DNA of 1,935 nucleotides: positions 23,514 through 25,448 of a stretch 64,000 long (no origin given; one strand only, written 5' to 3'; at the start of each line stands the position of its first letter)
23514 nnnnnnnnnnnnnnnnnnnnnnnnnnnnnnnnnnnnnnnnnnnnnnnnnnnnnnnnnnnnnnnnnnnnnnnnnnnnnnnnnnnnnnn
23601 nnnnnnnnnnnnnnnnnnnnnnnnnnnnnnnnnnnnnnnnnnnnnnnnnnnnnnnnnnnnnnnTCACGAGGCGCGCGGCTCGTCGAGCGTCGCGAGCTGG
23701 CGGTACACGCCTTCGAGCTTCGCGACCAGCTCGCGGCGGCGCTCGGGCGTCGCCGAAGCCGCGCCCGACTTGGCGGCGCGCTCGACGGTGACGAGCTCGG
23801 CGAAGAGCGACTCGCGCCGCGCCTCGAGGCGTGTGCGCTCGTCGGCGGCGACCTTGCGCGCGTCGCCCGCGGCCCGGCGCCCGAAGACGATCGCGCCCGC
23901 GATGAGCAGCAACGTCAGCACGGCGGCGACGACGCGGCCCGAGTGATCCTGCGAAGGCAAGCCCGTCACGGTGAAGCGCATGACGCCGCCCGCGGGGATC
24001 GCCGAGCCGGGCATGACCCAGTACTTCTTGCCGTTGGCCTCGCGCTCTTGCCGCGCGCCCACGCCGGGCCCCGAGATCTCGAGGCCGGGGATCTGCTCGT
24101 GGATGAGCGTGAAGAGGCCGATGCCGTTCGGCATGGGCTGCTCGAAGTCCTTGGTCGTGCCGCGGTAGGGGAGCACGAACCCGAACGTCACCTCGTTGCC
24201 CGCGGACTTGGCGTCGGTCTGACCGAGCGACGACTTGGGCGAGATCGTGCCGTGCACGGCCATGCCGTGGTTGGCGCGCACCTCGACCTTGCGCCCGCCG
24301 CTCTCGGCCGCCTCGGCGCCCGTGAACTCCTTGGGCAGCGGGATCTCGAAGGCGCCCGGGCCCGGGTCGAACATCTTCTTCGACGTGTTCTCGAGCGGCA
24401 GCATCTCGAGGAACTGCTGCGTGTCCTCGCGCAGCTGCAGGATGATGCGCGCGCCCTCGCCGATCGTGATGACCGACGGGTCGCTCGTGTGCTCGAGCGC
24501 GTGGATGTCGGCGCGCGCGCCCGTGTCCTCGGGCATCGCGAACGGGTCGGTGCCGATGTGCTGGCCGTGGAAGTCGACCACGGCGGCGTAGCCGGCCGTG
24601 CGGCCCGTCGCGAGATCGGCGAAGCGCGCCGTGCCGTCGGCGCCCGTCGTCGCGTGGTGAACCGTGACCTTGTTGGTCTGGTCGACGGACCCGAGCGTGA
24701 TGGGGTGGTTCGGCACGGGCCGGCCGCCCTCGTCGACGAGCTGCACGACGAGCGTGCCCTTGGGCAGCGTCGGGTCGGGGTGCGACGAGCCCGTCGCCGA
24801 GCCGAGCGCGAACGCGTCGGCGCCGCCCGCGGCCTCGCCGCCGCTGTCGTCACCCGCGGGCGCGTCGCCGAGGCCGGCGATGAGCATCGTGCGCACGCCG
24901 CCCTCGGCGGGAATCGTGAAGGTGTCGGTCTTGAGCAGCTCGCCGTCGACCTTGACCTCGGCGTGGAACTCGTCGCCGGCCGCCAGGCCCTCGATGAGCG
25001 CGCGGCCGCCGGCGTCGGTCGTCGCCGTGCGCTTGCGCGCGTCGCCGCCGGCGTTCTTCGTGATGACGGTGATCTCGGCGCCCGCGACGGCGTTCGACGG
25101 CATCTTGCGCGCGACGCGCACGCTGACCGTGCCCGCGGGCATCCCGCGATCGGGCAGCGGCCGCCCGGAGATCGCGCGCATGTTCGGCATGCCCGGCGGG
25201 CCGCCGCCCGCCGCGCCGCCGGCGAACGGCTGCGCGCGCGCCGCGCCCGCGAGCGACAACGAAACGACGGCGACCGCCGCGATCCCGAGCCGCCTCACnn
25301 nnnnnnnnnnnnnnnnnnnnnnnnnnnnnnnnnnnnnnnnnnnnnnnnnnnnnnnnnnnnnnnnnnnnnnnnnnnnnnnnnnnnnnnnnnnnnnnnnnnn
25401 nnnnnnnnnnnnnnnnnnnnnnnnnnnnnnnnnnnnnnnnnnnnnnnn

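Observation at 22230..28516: Cytochrome c maturation (System I) cluster with a CcmF::CcmH fusion and two unknown genes inserted between ccmF and ccmA, while ccmE and ccmG are absent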

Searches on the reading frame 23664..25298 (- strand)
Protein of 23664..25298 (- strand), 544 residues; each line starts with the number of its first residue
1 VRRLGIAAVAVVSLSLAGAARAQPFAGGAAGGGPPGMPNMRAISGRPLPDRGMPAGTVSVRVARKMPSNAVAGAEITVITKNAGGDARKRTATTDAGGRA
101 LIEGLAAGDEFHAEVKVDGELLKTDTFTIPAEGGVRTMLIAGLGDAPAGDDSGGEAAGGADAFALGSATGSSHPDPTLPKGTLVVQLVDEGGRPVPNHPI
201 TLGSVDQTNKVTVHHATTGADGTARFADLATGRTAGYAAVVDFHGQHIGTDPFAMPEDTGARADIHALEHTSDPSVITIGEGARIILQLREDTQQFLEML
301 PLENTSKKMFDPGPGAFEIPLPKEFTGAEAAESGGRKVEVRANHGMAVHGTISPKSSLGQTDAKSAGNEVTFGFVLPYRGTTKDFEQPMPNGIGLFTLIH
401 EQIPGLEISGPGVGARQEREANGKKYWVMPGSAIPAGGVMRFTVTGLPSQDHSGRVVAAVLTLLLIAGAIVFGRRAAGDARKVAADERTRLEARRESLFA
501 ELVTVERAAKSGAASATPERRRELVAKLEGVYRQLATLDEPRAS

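Call 5: search_protein_families(library=pfam, proteins=[window:23664-25298:-], max_evalue=0.01)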
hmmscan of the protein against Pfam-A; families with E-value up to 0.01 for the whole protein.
window:23664-25298:- (544 aa): 6 families
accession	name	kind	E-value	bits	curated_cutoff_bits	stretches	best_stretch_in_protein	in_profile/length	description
PF13620.12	CarboxypepD_reg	-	2.5e-09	37.8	32.3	2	57-131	1-71/82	Carboxypeptidase regulatory-like domain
PF17802.7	SpaA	-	9.1e-06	26.2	23.1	0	69-117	14-61/91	Prealbumin-like fold domain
PF02369.22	Big_1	-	3.1e-05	24.4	34.9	1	182-227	20-65/93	Bacterial Ig-like domain (group 1)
PF17789.7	MG4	-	0.00062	20.4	24.7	0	183-227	18-59/95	Macroglobulin domain MG4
PF11974.14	bMG3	-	0.0036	17.7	34.9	0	192-239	25-70/103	Bacterial alpha-2-macroglobulin MG3 domain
PF17210.9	SdrD_B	-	0.006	17.2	29.7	0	189-238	18-61/112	SdrD B-like domain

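Call 6: search_protein_families(library=ncbifam, proteins=[window:23664-25298:-], max_evalue=0.01)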
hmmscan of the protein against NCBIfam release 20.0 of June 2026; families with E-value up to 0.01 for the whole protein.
window:23664-25298:- (544 aa): 0 families

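Call 8: find_homologous_proteins(query=window:23664-25298:-, max_evalue=0.001)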
Query window:23664-25298:- (544 aa): 351 proteins with E <= 0.001 among 8000 candidates; the best 120 are listed.
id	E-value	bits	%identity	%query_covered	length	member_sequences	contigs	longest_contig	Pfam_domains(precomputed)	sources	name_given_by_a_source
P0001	0.0e+0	1178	100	100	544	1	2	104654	PF17802.8,PF13620.13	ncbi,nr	ncbi:MAG TPA: hypothetical protein VHJ20_11580 [Polyangia bacterium]|nr:hypothetical protein [Polyan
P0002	9.2e-266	901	78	96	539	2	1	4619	PF17789.8,PF02369.23,PF11974.15,PF13620.13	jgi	jgi:hypothetical protein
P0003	2.3e-261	886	76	99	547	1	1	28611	PF02369.23,PF13620.13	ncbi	-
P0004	3.6e-261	885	75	100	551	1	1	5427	PF02369.23,PF13620.13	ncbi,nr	ncbi:MAG: hypothetical protein JWM82_1754 [Myxococcales bacterium]|nr:hypothetical protein [Myxococc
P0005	9.4e-253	858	76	99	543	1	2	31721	PF02369.23,PF11974.15,PF17802.8,PF13620.13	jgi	jgi:hypothetical protein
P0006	4.4e-245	832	73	100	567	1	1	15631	PF13620.13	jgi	jgi:hypothetical protein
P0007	5.3e-238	809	69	100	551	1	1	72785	PF02369.23,PF13620.13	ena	-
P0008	6.2e-238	809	72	93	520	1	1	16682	PF02369.23,PF13620.13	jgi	jgi:hypothetical protein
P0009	6.5e-238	809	72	93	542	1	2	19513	PF02369.23,PF13620.13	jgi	jgi:hypothetical protein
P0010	5.7e-237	806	71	96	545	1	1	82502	PF17789.8,PF02369.23,PF13620.13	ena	-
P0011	5.0e-235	799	70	93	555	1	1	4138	PF13620.13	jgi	jgi:hypothetical protein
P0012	1.6e-233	794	70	96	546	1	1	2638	PF02369.23,PF13620.13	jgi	jgi:hypothetical protein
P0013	1.7e-232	791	69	98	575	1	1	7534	PF17789.8,PF13620.13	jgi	jgi:hypothetical protein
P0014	1.7e-232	791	69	96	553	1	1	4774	PF02369.23,PF13620.13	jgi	jgi:hypothetical protein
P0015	3.3e-232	790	71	95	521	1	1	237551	PF13620.13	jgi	jgi:hypothetical protein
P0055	2.4e-215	734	54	94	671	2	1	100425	PF17789.8,PF02369.23,PF13620.13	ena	-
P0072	1.2e-193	663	60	96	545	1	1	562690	PF13620.13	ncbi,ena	-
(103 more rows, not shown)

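Call 10: find_encoding_contigs(protein=P0072, flank=10000, max_places=2)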
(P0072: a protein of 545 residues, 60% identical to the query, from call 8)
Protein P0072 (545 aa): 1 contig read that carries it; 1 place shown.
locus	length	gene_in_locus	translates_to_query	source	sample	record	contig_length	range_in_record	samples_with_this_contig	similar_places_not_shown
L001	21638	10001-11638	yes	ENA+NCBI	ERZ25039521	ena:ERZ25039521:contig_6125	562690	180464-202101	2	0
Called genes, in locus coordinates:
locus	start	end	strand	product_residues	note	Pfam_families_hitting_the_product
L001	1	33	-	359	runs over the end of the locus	PF01063:Aminotran_4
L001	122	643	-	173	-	PF07813:LTXXQ (weak)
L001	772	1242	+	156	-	PF01878:EVE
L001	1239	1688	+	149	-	PF00903:Glyoxalase, PF18029:Glyoxalase_6 (weak)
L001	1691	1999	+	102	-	PF00111:Fer2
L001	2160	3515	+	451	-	PF02012:BNR (faint)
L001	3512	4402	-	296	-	PF01145:Band_7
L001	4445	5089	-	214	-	-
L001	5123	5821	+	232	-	PF09335:VTT_dom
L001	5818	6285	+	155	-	PF12663:DUF3788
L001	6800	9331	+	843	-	PF01578:Cytochrom_C_asm, PF16327:CcmF_C, PF03918:CcmH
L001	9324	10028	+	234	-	-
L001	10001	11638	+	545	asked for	PF13620:CarboxypepD_reg (faint)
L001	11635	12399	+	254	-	PF00005:ABC_tran, PF13304:AAA_21 (weak)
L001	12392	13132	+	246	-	PF01061:ABC2_membrane (weak), PF03379:CcmB, PF12730:ABC2_membrane_4 (weak)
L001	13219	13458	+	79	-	PF02604:PhdYeFM_antitox (weak)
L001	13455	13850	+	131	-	PF01850:PIN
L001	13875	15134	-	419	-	PF00155:Aminotran_1_2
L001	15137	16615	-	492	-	-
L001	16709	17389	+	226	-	PF01578:Cytochrom_C_asm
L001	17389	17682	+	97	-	-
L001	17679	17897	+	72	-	-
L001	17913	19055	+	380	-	PF02771:Acyl-CoA_dh_N, PF02770:Acyl-CoA_dh_M, PF00441:Acyl-CoA_dh_1, PF08028:Acyl-CoA_dh_2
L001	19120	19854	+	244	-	PF00535:Glycos_transf_2, PF13641:Glyco_tranf_2_3 (weak)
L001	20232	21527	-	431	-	PF03952:Enolase_N, PF00113:Enolase_C, PF13378:MR_MLE_C (weak)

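Call 11: find_encoding_contigs(protein=P0055, flank=10000, max_places=2)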
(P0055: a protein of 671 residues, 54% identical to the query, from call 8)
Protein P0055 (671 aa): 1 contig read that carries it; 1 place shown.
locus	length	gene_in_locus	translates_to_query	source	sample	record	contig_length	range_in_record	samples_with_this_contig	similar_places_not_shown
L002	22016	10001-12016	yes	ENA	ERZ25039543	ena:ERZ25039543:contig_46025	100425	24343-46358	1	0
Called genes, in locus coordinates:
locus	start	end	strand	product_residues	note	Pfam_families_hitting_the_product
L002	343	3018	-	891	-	PF22422:MGH1-like_GH, PF03200:Glyco_hydro_63 (weak)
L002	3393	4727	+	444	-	PF12867:DinB_2, PF03781:FGE-sulfatase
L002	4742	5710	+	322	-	PF10017:Methyltransf_33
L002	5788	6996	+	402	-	PF00291:PALP, PF01842:ACT (faint)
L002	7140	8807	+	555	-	PF00072:Response_reg, PF01266:DAO (faint), PF00890:FAD_binding_2 (faint), PF03486:HI0933_like (faint), PF07992:Pyr_redox_2, PF12831:FAD_oxidored (weak), PF13738:Pyr_redox_3, PF00070:Pyr_redox (weak)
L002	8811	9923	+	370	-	PF00027:cNMP_binding, PF13248:Zn_ribbon_3 (faint)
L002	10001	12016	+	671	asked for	PF17789:MG4 (faint), PF02369:Big_1 (weak), PF13620:CarboxypepD_reg (weak)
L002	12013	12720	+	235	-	PF00005:ABC_tran, PF13555:AAA_29 (weak), PF13304:AAA_21 (weak)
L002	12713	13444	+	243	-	PF01061:ABC2_membrane (weak), PF03379:CcmB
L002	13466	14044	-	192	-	PF00081:Sod_Fe_N, PF02777:Sod_Fe_C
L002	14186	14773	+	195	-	-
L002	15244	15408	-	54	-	-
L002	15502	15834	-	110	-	PF04014:MazE_antitoxin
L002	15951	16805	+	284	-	PF01636:APH (faint)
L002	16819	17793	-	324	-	PF21686:LigD_Prim-Pol, PF01896:DNA_primase_S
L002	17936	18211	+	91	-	-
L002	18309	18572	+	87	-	-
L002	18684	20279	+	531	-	PF02878:PGM_PMM_I, PF02879:PGM_PMM_II, PF02880:PGM_PMM_III (weak)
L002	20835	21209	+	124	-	PF02879:PGM_PMM_II (weak)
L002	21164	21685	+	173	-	PF02880:PGM_PMM_III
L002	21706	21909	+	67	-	PF00408:PGM_PMM_IV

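Call 15: search_protein_representatives(protein=window:23664-25298:-)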
Query: 544 residues. Proteins with E-value up to 0.001 (for the whole library): 1380; up to 1e-10: 620; up to 1e-30: 113. The best 150 are listed.
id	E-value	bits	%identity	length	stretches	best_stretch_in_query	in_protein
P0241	7.0e-163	559.5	56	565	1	6-543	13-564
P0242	2.0e-145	501.9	58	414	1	130-543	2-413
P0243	6.4e-131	454.0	51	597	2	238-544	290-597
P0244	5.5e-113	394.9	45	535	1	8-542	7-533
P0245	6.0e-113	394.7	75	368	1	7-272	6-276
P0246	1.5e-112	393.4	46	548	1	16-541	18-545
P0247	3.8e-111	388.8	46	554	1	33-543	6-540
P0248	5.3e-107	375.1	53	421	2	261-543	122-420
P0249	1.4e-104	367.1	44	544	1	13-540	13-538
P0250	2.7e-92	326.6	53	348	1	201-543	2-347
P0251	1.1e-91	324.6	42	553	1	15-539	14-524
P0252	3.3e-91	323.0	40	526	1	36-540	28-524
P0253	1.8e-90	320.5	42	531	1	35-539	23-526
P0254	3.2e-86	306.5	39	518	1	25-537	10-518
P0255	6.1e-86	305.6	39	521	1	44-539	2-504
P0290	5.7e-47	177.0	32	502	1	32-535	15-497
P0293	3.6e-45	171.1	32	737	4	224-541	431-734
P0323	4.5e-36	141.1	30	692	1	31-538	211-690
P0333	2.9e-34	135.1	32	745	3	39-240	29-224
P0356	3.0e-30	121.9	34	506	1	26-542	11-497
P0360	4.9e-30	121.2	33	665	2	12-159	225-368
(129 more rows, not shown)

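Call 19: find_related_loci(query=A2, collection=genome_contigs, flank=10000)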
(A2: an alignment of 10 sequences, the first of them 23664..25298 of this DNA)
Query A2 (544 aa) in genome_contigs; peptide patterns used: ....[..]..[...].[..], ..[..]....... (x = any residue, [..] = any of these).
44 stretches matched a pattern; 21 encode a relative of the query (tblastn E <= 1e-3); 21 distinct loci.
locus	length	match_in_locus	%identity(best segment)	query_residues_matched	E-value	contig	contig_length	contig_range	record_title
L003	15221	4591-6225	68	3-543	0e+0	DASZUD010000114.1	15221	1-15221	MAG TPA_asm: Polyangia bacterium isolate SMAG_U6094 k141_15499, whole genome shotgun sequence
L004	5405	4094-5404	68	23-457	0e+0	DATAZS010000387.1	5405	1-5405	MAG TPA_asm: Polyangia bacterium isolate SMAG_U5711 k141_1120696, whole genome shotgun sequence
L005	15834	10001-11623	76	8-544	0e+0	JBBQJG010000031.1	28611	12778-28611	MAG: Polyangia bacterium isolate Co_metawrap_742 Cmw_742_k141_17002201_length_28611_cov_11.0000, whole genome shotgun se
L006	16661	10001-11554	57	28-543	0e+0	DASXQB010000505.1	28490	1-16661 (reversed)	MAG TPA_asm: Polyangia bacterium isolate SMAG_U5423 k141_2484235, whole genome shotgun sequence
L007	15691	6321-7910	60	10-543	0e+0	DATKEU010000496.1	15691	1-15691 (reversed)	MAG TPA_asm: Polyangia bacterium isolate SMAG_U14507 k141_1537064, whole genome shotgun sequence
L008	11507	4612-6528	53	37-540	2e-160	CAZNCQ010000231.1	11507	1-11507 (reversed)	MAG TPA_asm: uncultured Myxococcales bacterium isolate binchicken_co54_362 genome assembly, contig: NODE_10169_length_11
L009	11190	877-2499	52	4-543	2e-157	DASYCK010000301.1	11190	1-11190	MAG TPA_asm: Polyangia bacterium isolate SMAG_U4931 k141_4635880, whole genome shotgun sequence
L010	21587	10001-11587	52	23-543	3e-149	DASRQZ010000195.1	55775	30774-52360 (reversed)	MAG TPA_asm: Polyangia bacterium isolate SMAG_U4460 k141_2672764, whole genome shotgun sequence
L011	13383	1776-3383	47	20-540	1e-138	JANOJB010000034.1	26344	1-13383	MAG: Pseudomonadota bacterium isolate SOY_63_concoct_362_sub SOY_63_k141_4459091, whole genome shotgun sequence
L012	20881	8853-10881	54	5-544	8e-144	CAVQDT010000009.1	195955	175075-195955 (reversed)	MAG: uncultured proteobacterium isolate MFD02134.bin.2.171 genome assembly, contig: contig_26708, whole genome shotgun s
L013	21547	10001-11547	53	37-540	1e-136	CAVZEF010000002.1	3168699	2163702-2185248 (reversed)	MAG: uncultured proteobacterium isolate MFD05841.bin.2.175 genome assembly, contig: contig_3258, whole genome shotgun se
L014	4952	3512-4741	50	13-419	4e-108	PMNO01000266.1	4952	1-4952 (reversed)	MAG: Myxococcales bacterium isolate fen_1088 73.20100900_E3S.13_contig_18150, whole genome shotgun sequence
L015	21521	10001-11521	43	22-539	1e-102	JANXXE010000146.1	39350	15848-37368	MAG: Myxococcales bacterium isolate GL140_2_metabat_379_sub GL140_2_k141_934976, whole genome shotgun sequence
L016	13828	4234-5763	41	35-539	5e-102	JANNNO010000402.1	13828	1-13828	MAG: Myxococcales bacterium isolate SOY_35_concoct_198_sub SOY_35_k141_4744117, whole genome shotgun sequence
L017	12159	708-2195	39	37-540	1e-93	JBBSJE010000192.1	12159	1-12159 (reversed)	MAG: Polyangia bacterium isolate LS4_concoct.240 LS4_concoct.240_K_295740_L_12159_cov_12.0000, whole genome shotgun sequ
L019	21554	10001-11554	37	10-537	2e-85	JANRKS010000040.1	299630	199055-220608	MAG: Deltaproteobacteria bacterium isolate bins.381 k141_1373270, whole genome shotgun sequence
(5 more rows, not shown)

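Call 22: find_encoding_contigs(protein=P0356, flank=10000, max_places=3)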
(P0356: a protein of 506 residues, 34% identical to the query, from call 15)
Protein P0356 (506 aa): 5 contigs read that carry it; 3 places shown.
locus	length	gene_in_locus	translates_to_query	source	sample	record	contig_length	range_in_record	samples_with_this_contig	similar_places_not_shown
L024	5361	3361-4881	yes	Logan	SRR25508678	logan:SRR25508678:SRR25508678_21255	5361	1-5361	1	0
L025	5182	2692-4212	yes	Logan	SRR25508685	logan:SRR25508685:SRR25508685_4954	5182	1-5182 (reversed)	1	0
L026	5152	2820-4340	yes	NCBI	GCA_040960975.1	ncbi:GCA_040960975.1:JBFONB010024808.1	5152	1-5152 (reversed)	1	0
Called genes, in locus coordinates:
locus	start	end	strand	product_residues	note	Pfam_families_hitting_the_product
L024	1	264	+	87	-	?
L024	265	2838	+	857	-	PF01578:Cytochrom_C_asm, PF16327:CcmF_C, PF03918:CcmH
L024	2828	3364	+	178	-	-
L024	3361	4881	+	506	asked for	-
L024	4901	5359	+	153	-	?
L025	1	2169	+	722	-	?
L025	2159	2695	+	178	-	-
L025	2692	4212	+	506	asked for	-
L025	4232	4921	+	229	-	PF00005:ABC_tran, PF13304:AAA_21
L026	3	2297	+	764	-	?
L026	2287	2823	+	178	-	-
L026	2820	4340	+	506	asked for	-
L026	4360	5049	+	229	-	PF00005:ABC_tran, PF13304:AAA_21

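Call 24: find_encoding_contigs(protein=P0293, flank=10000, max_places=2)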
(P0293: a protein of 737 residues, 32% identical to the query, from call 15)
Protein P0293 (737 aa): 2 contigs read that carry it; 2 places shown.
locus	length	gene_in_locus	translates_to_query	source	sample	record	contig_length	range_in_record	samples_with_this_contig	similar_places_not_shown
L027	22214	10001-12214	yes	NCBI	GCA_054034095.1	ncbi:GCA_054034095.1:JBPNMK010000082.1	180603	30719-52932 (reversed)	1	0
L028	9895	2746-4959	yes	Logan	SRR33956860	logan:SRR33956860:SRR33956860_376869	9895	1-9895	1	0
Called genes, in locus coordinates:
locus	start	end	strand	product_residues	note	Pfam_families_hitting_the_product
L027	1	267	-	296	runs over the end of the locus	PF28386:BfoA_C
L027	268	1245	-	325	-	-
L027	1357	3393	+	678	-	PF00009:GTP_EFTU, PF22042:EF-G_D2, PF03144:GTP_EFTU_D2, PF14492:EFG_III, PF16658:RF3_C (weak), PF03764:EFG_IV, PF00679:EFG_C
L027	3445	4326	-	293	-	PF02086:MethyltransfD12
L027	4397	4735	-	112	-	-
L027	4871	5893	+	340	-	PF04055:Radical_SAM, PF06463:Mob_synth_C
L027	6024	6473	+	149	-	PF03100:CcmE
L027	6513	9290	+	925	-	PF01578:Cytochrom_C_asm, PF05140:ResB (faint), PF16327:CcmF_C, PF03918:CcmH (weak)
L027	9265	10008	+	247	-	-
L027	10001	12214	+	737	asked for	PF11974:bMG3 (faint), PF13620:CarboxypepD_reg (faint), PF17802:SpaA (faint), PF17210:SdrD_B (faint)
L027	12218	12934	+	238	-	PF00005:ABC_tran, PF13304:AAA_21 (weak)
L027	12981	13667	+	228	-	PF01061:ABC2_membrane, PF03379:CcmB, PF12679:ABC2_membrane_2 (faint), PF12730:ABC2_membrane_4 (weak)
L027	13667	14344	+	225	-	PF01578:Cytochrom_C_asm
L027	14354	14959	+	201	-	-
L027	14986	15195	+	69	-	-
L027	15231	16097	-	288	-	PF00069:Pkinase, PF07714:PK_Tyr_Ser-Thr, PF01636:APH (faint)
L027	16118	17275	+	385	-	PF02771:Acyl-CoA_dh_N, PF02770:Acyl-CoA_dh_M, PF00441:Acyl-CoA_dh_1, PF08028:Acyl-CoA_dh_2, PF22924:ACOX_C_alpha1 (weak)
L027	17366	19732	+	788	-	PF01839:FG-GAP (faint), PF13517:FG-GAP_3 (weak), PF07705:CARDB (faint)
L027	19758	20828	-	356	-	-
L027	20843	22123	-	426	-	PF03952:Enolase_N, PF00113:Enolase_C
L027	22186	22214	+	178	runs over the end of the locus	PF12680:SnoaL_2, PF13474:SnoaL_3, PF14534:DUF4440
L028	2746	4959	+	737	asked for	PF11974:bMG3 (faint), PF13620:CarboxypepD_reg (faint), PF17802:SpaA (faint), PF17210:SdrD_B (faint)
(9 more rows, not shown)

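Call 25: find_encoding_contigs(protein=P0290, flank=10000, max_places=2)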
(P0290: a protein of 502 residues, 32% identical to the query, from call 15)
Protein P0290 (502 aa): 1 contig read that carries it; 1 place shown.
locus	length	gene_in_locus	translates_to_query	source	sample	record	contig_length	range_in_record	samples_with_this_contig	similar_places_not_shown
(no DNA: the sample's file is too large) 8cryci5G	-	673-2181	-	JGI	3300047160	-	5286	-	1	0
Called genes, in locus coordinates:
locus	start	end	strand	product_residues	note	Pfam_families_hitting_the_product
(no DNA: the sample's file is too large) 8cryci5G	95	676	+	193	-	-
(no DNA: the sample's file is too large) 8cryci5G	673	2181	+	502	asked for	PF13620:CarboxypepD_reg (faint), PF11974:bMG3 (faint)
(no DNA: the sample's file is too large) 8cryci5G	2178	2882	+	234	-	PF00005:ABC_tran, PF13304:AAA_21 (weak)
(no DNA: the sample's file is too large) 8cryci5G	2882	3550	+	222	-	PF03379:CcmB, PF09847:12TM_1 (weak), PF12730:ABC2_membrane_4, PF12698:ABC2_membrane_3 (weak)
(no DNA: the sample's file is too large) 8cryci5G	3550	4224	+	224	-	PF01578:Cytochrom_C_asm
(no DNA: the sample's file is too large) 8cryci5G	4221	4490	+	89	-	-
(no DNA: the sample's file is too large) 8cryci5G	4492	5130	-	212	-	PF01797:Y1_Tnp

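Call 26: find_encoding_contigs(protein=P0333, flank=10000, max_places=2)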
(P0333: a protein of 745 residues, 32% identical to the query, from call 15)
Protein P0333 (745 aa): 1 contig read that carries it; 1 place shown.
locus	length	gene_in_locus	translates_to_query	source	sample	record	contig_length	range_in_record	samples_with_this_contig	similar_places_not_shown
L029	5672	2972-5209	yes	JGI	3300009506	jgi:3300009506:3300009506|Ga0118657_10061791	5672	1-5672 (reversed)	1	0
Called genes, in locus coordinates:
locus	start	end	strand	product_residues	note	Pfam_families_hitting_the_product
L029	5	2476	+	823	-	PF01578:Cytochrom_C_asm, PF16327:CcmF_C, PF03918:CcmH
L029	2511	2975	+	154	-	-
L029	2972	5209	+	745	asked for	PF11974:bMG3 (faint), PF13620:CarboxypepD_reg (weak), PF17802:SpaA (faint), PF17210:SdrD_B (faint), PF13620:CarboxypepD_reg (weak)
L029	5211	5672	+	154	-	?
